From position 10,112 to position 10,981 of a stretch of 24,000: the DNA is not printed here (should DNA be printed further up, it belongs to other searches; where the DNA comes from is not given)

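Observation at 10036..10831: c-di-GMP-I riboswitch driving a stand-alone CheD-like deamidase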

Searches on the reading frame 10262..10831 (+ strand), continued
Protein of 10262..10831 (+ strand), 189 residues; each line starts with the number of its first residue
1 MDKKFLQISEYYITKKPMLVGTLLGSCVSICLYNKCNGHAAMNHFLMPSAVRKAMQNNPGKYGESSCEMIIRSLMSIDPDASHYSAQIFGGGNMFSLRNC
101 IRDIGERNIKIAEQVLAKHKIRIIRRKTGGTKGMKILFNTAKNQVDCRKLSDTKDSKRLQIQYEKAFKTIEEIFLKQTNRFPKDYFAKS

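Call 44: search_protein_families(library=pfam, proteins=[L083:1511-3871:+, L083:1047-1412:+, L092:1694-1948:+, L092:891-1661:+, L085:424-687:+, L081:4241-5353:+, L086:1270-2631:+, L084:2742-3512:+], max_evalue=0.01)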
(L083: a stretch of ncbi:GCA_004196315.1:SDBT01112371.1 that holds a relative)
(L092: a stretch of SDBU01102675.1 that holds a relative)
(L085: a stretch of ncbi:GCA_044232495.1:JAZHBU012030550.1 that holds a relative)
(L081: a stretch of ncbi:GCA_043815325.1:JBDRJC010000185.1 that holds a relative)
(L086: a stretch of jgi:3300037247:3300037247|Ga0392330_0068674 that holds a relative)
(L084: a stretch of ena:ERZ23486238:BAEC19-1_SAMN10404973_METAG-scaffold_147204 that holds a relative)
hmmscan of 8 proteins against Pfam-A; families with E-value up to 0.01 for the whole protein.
L083:1511-3871:+ (787 aa): 8 families
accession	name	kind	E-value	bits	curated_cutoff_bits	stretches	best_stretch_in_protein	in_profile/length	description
PF13426.13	PAS_9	-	2.5e-46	156.6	27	3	397-499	2-103/103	PAS domain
PF00989.32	PAS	-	1e-31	109.7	22.6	3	387-497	2-113/113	PAS fold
PF08448.16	PAS_4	-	3.1e-26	92.2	23.1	3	393-501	2-109/110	PAS fold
PF13188.13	PAS_8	-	2.8e-25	87.7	21.8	3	267-321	1-51/65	PAS domain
PF02518.31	HATPase_c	-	6.2e-25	88.2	26.4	1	622-744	1-109/111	Histidine kinase-, DNA gyrase B-, and HSP90-like ATPase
PF08447.18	PAS_3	-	2.8e-20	72.8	25.6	3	410-494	3-89/89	PAS fold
PF00512.31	HisKA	-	1.7e-09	38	26.9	1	517-578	3-63/66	His Kinase A (phospho-acceptor) domain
PF05524.18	PEP-utilisers_N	-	0.0026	18.3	24.4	0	242-281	78-118/121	PEP-utilising enzyme, N-terminal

L083:1047-1412:+ (121 aa): 1 family
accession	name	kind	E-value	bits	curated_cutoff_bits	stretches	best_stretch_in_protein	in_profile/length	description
PF07238.19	PilZ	-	5.6e-12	46.3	22.5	1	4-101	1-100/102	PilZ domain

L092:1694-1948:+ (84 aa): 1 family
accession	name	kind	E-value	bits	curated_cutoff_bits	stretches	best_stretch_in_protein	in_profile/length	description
PF07238.19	PilZ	-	4.4e-07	30.6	22.5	1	15-81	1-68/102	PilZ domain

L092:891-1661:+ (256 aa): 5 families
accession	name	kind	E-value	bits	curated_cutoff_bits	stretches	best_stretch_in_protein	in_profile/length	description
PF01739.24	CheR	-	2.1e-45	155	27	1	71-244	1-189/195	CheR methyltransferase, SAM binding domain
PF03705.20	CheR_N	-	1.4e-16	60.3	27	1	7-55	2-50/53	CheR methyltransferase, all-alpha domain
PF08242.18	Methyltransf_12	-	0.00043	21.4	30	1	176-226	52-98/98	Methyltransferase domain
PF13847.12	Methyltransf_31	-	0.00094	19.3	27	1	184-237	65-118/145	Methyltransferase domain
PF08241.18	Methyltransf_11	-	0.0011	20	21.2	1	175-228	44-95/95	Methyltransferase domain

L085:424-687:+ (87 aa): 1 family
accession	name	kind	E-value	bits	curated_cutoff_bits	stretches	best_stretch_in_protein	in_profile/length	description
PF03975.18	CheD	-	0.00097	19.7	25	1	35-71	72-108/108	CheD chemotactic sensory transduction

L081:4241-5353:+ (370 aa): 14 families
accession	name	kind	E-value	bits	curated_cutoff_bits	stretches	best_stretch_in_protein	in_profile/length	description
PF13237.11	Fer4_10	-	8.3e-11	42.1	25.5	2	278-334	2-53/53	4Fe-4S dicluster domain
PF12838.12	Fer4_7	-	6.1e-10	39.8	27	1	284-335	1-50/52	4Fe-4S dicluster domain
PF00037.32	Fer4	-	1.6e-09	37.6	21.1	2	317-336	2-21/24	4Fe-4S binding domain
PF13187.11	Fer4_9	-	7e-09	36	27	1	285-336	2-50/52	4Fe-4S dicluster domain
PF14697.11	Fer4_21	-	3.3e-06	27.5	35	1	316-347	1-32/59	4Fe-4S dicluster domain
PF12797.12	Fer4_2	-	4e-06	26.9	24.5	2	317-335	4-22/22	4Fe-4S binding domain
PF12837.12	Fer4_6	-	2.8e-05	24.3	25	2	277-297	1-21/24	4Fe-4S binding domain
PF13484.11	Fer4_16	-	6e-05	24.2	30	1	285-310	2-26/66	4Fe-4S double cluster binding domain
PF12800.12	Fer4_4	-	0.00099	19.7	24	1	320-334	1-15/17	4Fe-4S binding domain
PF22451.2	NirdL-like_HTH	-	0.0022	18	27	0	46-80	12-46/47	Siroheme decarboxylase NirDL-like HTH domain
PF13183.11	Fer4_8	-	0.0031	18.4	27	1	321-339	3-21/68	4Fe-4S dicluster domain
PF13534.11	Fer4_17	-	0.0038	18.2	22.2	0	284-336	1-59/61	4Fe-4S dicluster domain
PF25160.1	LdpA_Fe-S-bd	-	0.0081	16.4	27.6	1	319-339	24-44/49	LdpA Fe-S cluster-binding domain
PF13459.11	Fer4_15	-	0.0085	17.2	22.4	0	318-334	3-19/66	4Fe-4S single cluster domain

L086:1270-2631:+ (454 aa): 2 families
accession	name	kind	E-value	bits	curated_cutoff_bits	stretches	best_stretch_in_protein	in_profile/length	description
PF01968.24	Hydantoinase_A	-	1.3e-83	281.1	22.9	1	183-454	1-270/291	Hydantoinase/oxoprolinase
PF05378.19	Hydant_A_N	-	1.8e-39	135.7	25.2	1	6-162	19-175/176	Hydantoinase/oxoprolinase N-terminal region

L084:2742-3512:+ (256 aa): 5 families
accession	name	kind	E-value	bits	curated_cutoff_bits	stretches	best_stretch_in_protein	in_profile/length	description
PF01739.24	CheR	-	2.1e-45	155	27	1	71-244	1-189/195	CheR methyltransferase, SAM binding domain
PF03705.20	CheR_N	-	2.1e-16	59.8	27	1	7-55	2-50/53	CheR methyltransferase, all-alpha domain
PF08242.18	Methyltransf_12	-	0.00043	21.4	30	1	176-226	52-98/98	Methyltransferase domain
PF08241.18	Methyltransf_11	-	0.00082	20.4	21.2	1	175-228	44-95/95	Methyltransferase domain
PF13847.12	Methyltransf_31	-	0.00094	19.3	27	1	184-237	65-118/145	Methyltransferase domain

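Call 68: find_encoding_contigs(protein=P0009, flank=3000, max_places=6)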
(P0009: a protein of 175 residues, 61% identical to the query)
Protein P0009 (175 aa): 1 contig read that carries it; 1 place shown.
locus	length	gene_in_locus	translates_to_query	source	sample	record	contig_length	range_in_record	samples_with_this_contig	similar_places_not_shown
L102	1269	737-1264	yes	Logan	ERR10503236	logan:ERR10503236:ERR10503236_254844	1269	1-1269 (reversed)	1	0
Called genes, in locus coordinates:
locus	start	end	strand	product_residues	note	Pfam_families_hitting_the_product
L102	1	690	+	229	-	?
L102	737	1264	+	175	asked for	PF03975:CheD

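Call 69: search_protein_families(library=pfam, proteins=[L093:3932-4927:+, L093:4941-6947:+, L093:3093-3542:+, L093:1057-2139:+, L095:4001-4924:+, L095:2669-3901:+, L095:5152-7959:-, L095:20-1891:+, L102:1-690:+, L093:7348-8412:+], max_evalue=0.001)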
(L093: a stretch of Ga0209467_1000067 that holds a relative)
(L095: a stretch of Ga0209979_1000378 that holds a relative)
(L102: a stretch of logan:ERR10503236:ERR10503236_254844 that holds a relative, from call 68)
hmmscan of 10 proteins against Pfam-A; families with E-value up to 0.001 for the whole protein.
L093:3932-4927:+ (331 aa): 2 families
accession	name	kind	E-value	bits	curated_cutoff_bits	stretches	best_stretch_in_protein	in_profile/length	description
PF00072.30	Response_reg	-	5.8e-24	84.8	30.2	1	199-301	1-100/111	Response regulator receiver domain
PF03975.18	CheD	-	1.8e-17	63.9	25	1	70-169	2-104/108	CheD chemotactic sensory transduction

L093:4941-6947:+ (668 aa): 4 families
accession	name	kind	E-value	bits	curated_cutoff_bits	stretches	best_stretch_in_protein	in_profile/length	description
PF13307.12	Helicase_C_2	-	2.8e-44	151.6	25.3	1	498-662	1-169/170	Helicase C-terminal domain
PF00270.35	DEAD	-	9.1e-11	42.2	26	1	47-112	7-70/167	DEAD/DEAH box helicase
PF04851.21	ResIII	-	4e-05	24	22.5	0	38-103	2-69/164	Type III restriction enzyme, res subunit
PF06733.21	DEAD_2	-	0.00036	20.7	21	1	203-272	104-169/172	DEAD_2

L093:3093-3542:+ (149 aa): 0 families

L093:1057-2139:+ (360 aa): 0 families

L095:4001-4924:+ (307 aa): 2 families
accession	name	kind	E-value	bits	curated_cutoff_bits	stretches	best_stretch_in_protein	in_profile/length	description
PF00072.30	Response_reg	-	1.3e-21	77.3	30.2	1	172-274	1-100/111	Response regulator receiver domain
PF03975.18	CheD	-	5.8e-19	68.7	25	1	51-147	9-107/108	CheD chemotactic sensory transduction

L095:2669-3901:+ (410 aa): 3 families
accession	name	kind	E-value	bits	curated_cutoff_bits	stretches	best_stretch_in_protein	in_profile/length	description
PF02518.31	HATPase_c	-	3.5e-20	72.9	26.4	1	115-251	5-110/111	Histidine kinase-, DNA gyrase B-, and HSP90-like ATPase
PF01584.24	CheW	-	7.9e-19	68.1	23.5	1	259-401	2-135/138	CheW-like domain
PF02895.20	H-kinase_dim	-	4.2e-05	24.3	23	1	2-66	5-68/68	Signal transducing histidine kinase, homodimeric domain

L095:5152-7959:- (935 aa): 2 families
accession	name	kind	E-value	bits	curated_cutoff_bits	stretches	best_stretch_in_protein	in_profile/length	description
PF13385.13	Laminin_G_3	-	1.2e-45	155.7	27.6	2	70-226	2-151/151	Concanavalin A-like lectin/glucanases superfamily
PF07953.20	Toxin_R_bind_N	-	9.6e-05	22.6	23.8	0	39-103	3-70/191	Clostridium neurotoxin, N-terminal receptor binding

L095:20-1891:+ (623 aa): 5 families
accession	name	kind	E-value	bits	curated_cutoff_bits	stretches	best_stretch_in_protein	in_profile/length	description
PF02518.31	HATPase_c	-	4.2e-30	104.9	26.4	1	238-351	1-109/111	Histidine kinase-, DNA gyrase B-, and HSP90-like ATPase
PF00072.30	Response_reg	-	2e-26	92.8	30.2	1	385-493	1-109/111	Response regulator receiver domain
PF00512.31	HisKA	-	8.3e-21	74.3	26.9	1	126-191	1-66/66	His Kinase A (phospho-acceptor) domain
PF01627.28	Hpt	-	1.8e-09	38.2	24.6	1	523-603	2-82/84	Hpt domain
PF13426.13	PAS_9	-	2.7e-05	24.8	27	1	3-77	28-103/103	PAS domain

L102:1-690:+ (229 aa): 6 families
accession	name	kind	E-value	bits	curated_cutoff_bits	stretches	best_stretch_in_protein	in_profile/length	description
PF01739.24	CheR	-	6.8e-51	172.9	27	1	40-221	1-192/195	CheR methyltransferase, SAM binding domain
PF13649.12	Methyltransf_25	-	4.9e-08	34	27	1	148-198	47-97/97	Methyltransferase domain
PF08242.18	Methyltransf_12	-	1.3e-07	32.6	30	1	149-200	51-98/98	Methyltransferase domain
PF08241.18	Methyltransf_11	-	1.6e-07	32.3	21.2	1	149-201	44-94/95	Methyltransferase domain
PF13847.12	Methyltransf_31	-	0.00058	20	27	0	153-202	60-109/145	Methyltransferase domain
PF13489.12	Methyltransf_23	-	0.00078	19.6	27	0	91-201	45-115/164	Methyltransferase domain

L093:7348-8412:+ (354 aa): 3 families
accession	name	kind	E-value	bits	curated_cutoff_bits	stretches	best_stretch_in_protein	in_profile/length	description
PF13377.12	Peripla_BP_3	-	3.1e-22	79.8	26.5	1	193-352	2-166/167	Periplasmic binding protein-like domain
PF00392.27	GntR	-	3.8e-14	52.5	27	1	6-67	3-64/64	Bacterial regulatory proteins, gntR family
PF00532.27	Peripla_BP_1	-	1e-12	48.6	22.2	1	153-329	70-259/281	Periplasmic binding proteins and sugar binding domain of LacI family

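Call 72: predict_structure(alignment_id=A5)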
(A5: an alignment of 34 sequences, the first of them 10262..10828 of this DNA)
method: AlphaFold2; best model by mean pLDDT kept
length: 189 residues; sequences in the alignment: 34
mean_pLDDT: 85.0   pTM: 0.81
mean pLDDT of the five models: 85.0, 80.9, 79.1, 78.5, 78.2
residues with pLDDT >= 90: 95; 70-90: 59; 50-70: 32; < 50: 3
segments of 3 or more residues with pLDDT < 50: none
pLDDT, mean of each block of 10 residues (from residue 1): 92 97 93 98 81 58 79 96 97 67 82 94 93 91 94 84 82 73 60
secondary structure, 60 per line:
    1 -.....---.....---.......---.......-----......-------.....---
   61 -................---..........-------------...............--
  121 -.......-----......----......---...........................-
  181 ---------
elements in order: E2-6 E10-14 E18-24 E28-34 E40-45 H53-57 H62-77 E84-90 H104-118 E122-128 E134-139 E144-149 H153-179

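Call 74: fold_search(model_id=the predicted structure, library=pdb)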
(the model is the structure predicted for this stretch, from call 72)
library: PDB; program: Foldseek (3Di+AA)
matches with E <= 10: 536; with E <= 0.001: 13
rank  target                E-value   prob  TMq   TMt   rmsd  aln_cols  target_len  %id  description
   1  2f9z_C                4.2e-14  1.00  0.67  0.81   4.2       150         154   28  Complex between the chemotaxis deamidase CheD and the chemotaxis phosphatase CheC from Thermotoga maritima (released 2006-06-06)
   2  6a0f_B                8.9e-08  1.00  0.53  0.34   4.0       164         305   12  Crystal structure of human protein N-terminal asparagine amidohydrolase (NTAN1) C75S mutant with Asn-Phe-Ala-Ala-Arg p (released 2019-12-11)
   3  6a0e_A                2.5e-07  1.00  0.52  0.34   3.5       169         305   12  Crystal structure of human protein N-terminal asparagine amidohydrolase (NTAN1) (released 2019-12-11)
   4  6a0f_A                3.7e-07  1.00  0.54  0.35   3.7       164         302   12  Crystal structure of human protein N-terminal asparagine amidohydrolase (NTAN1) C75S mutant with Asn-Phe-Ala-Ala-Arg p (released 2019-12-11)
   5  6a0i_B                5.4e-07  1.00  0.53  0.34   3.7       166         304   11  Crystal structure of human protein N-terminal asparagine amidohydrolase (NTAN1) C75S mutant (released 2019-12-11)
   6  6a0e_B                6.6e-07  1.00  0.52  0.34   4.1       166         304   12  Crystal structure of human protein N-terminal asparagine amidohydrolase (NTAN1) (released 2019-12-11)
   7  6a0h_B                2.1e-06  1.00  0.53  0.34   4.0       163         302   11  Crystal structure of human protein N-terminal asparagine amidohydrolase (NTAN1) C75S mutant with Asn-Leu-Ala-Ala-Arg p (released 2019-12-11)
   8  6dzd_A                1.8e-04  1.00  0.39  0.28   6.5       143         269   12  Crystal structure of Bacillus licheniformis hypothetical protein YfiH (released 2019-09-11)
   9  6dzd_B                3.0e-04  1.00  0.39  0.29   5.5       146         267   12  Crystal structure of Bacillus licheniformis hypothetical protein YfiH (released 2019-09-11)
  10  1xfj                  3.2e-04  1.00  0.40  0.31   6.1       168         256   10  Crystal structure of protein CC_0490 from Caulobacter crescentus, Pfam DUF152 (released 2004-09-21)
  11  1rw0_A                3.2e-04  0.99  0.33  0.26   8.0       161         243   12  Crystal structure of protein yfiH from Salmonella enterica serovar Typhi, Pfam DUF152 (released 2004-08-17)
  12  7f3v_D                9.0e-04  1.00  0.38  0.31   6.6       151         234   10  Crystal structure of YfiH with C107A mutation in complex with endogenous UDP-MurNAc (released 2021-12-29)
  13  1rv9                  9.6e-04  1.00  0.40  0.32   6.2       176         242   10  Crystal Structure of Neisseria meningitidis protein NMB0706, Pfam DUF152 (released 2004-08-17)
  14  1u05_A                1.2e-03  0.99  0.35  0.28   7.8       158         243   12  Crystal structure of protein yfiH from Shigella flexneri, Pfam DUF152 (released 2004-08-17)
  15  7fbg                  1.3e-03  1.00  0.41  0.30   5.3       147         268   10  Kinetic and structural analysis by Peptidoglycan editing factor from Bacillus cereus ATCC 14579 (released 2022-07-13)
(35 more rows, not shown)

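Call 78: find_homologous_proteins(query=L084:785-1162:+, max_evalue=1e-20)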
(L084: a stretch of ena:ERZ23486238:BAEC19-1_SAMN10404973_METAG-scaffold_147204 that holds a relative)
Query L084:785-1162:+ (126 aa): 7987 proteins with E <= 1e-20 among 8000 candidates; the best 120 are listed.
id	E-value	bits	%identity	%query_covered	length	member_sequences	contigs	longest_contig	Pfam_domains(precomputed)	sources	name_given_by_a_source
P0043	2.4e-69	249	96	99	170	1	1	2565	PF01584.25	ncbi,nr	ncbi:MAG: purine-binding chemotaxis protein CheW [Deltaproteobacteria bacterium]|nr:purine-binding c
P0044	2.8e-68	245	95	100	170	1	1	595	PF01584.25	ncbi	-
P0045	3.4e-68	245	95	100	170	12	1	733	PF01584.25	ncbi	-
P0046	3.8e-68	245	95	100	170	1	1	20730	PF01584.25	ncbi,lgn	-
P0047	6.2e-68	244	96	100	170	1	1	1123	PF01584.25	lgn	-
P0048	6.7e-68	244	96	100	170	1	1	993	PF01584.25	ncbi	-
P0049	6.7e-68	244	96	100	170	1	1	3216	PF01584.25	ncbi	-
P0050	6.7e-68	244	96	100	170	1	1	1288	PF01584.25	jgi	jgi:purine-binding chemotaxis protein CheW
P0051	7.4e-68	244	94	100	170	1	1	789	PF01584.25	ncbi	-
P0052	8.5e-68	244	94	100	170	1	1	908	PF01584.25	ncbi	-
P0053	8.5e-68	244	94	100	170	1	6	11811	PF01584.25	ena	-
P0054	1.3e-67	243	96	100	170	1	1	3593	PF01584.25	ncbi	-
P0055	1.4e-67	243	95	100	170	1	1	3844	PF01584.25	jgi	jgi:purine-binding chemotaxis protein CheW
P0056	1.6e-67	243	94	100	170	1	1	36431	PF01584.25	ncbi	-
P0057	1.7e-67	243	94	100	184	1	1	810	PF01584.25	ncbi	-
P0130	4.2e-64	232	87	100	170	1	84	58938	PF01584.25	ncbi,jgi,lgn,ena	-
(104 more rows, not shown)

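Call 79: find_encoding_contigs(protein=P0056, flank=8000, max_places=2)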
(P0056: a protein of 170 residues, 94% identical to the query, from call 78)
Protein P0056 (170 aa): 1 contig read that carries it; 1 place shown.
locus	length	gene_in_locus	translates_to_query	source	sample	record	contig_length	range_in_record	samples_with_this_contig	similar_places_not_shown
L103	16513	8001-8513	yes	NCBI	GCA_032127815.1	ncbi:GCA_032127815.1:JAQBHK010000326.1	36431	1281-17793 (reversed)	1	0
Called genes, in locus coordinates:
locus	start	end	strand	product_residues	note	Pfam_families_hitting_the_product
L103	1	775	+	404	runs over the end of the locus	-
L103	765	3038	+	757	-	PF01078:Mg_chelatase (weak), PF13401:AAA_22 (faint), PF05362:Lon_C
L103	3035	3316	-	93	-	PF01713:Smr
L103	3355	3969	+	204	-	PF02660:G3P_acyltransf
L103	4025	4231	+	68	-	-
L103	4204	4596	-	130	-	PF01850:PIN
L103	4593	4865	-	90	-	PF02604:PhdYeFM_antitox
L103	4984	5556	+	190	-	PF00072:Response_reg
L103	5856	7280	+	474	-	PF00072:Response_reg, PF00158:Sigma54_activat, PF01078:Mg_chelatase (faint), PF14532:Sigma54_activ_2, PF07728:AAA_5, PF25601:AAA_lid_14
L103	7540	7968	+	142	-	-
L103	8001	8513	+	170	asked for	PF01584:CheW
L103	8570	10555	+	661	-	PF16591:HBM (faint), PF00015:MCPsignal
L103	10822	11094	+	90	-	-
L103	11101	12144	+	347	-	PF00072:Response_reg, PF01339:CheB_methylest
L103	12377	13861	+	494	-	PF02743:dCache_1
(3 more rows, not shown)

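Call 80: find_encoding_contigs(protein=P0046, flank=8000, max_places=2)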
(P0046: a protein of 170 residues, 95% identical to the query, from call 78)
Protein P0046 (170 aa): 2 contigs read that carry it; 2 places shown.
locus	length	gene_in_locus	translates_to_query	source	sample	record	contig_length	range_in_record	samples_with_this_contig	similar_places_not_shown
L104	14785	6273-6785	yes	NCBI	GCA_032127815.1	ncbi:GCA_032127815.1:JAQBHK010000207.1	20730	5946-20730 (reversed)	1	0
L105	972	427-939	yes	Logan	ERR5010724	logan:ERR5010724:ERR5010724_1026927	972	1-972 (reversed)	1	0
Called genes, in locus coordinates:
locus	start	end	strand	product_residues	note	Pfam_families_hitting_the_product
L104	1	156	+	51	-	?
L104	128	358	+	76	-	PF14384:BrnA_antitoxin (weak)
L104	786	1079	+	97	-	PF15731:MqsA_antitoxin, PF01381:HTH_3, PF12844:HTH_19 (weak)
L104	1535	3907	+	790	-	PF00072:Response_reg, PF00989:PAS, PF08447:PAS_3, PF13426:PAS_9, PF00989:PAS, PF08448:PAS_4, PF13426:PAS_9, PF02518:HATPase_c, +7 more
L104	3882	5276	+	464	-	PF00072:Response_reg, PF00158:Sigma54_activat, PF01078:Mg_chelatase (faint), PF14532:Sigma54_activ_2, PF07724:AAA_2 (weak), PF07728:AAA_5, PF25601:AAA_lid_14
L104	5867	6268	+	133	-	-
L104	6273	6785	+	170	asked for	PF01584:CheW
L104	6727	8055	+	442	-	-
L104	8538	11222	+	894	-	PF13426:PAS_9 (faint), PF13188:PAS_8 (faint), PF07228:SpoIIE, PF02518:HATPase_c (weak), PF13581:HATPase_c_2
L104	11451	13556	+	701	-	PF02743:dCache_1, PF22673:MCP-like_PDC_1, PF00672:HAMP, PF00015:MCPsignal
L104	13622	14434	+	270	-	PF12974:Phosphonate-bd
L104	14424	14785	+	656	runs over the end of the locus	PF00015:MCPsignal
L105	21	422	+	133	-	-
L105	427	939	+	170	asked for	PF01584:CheW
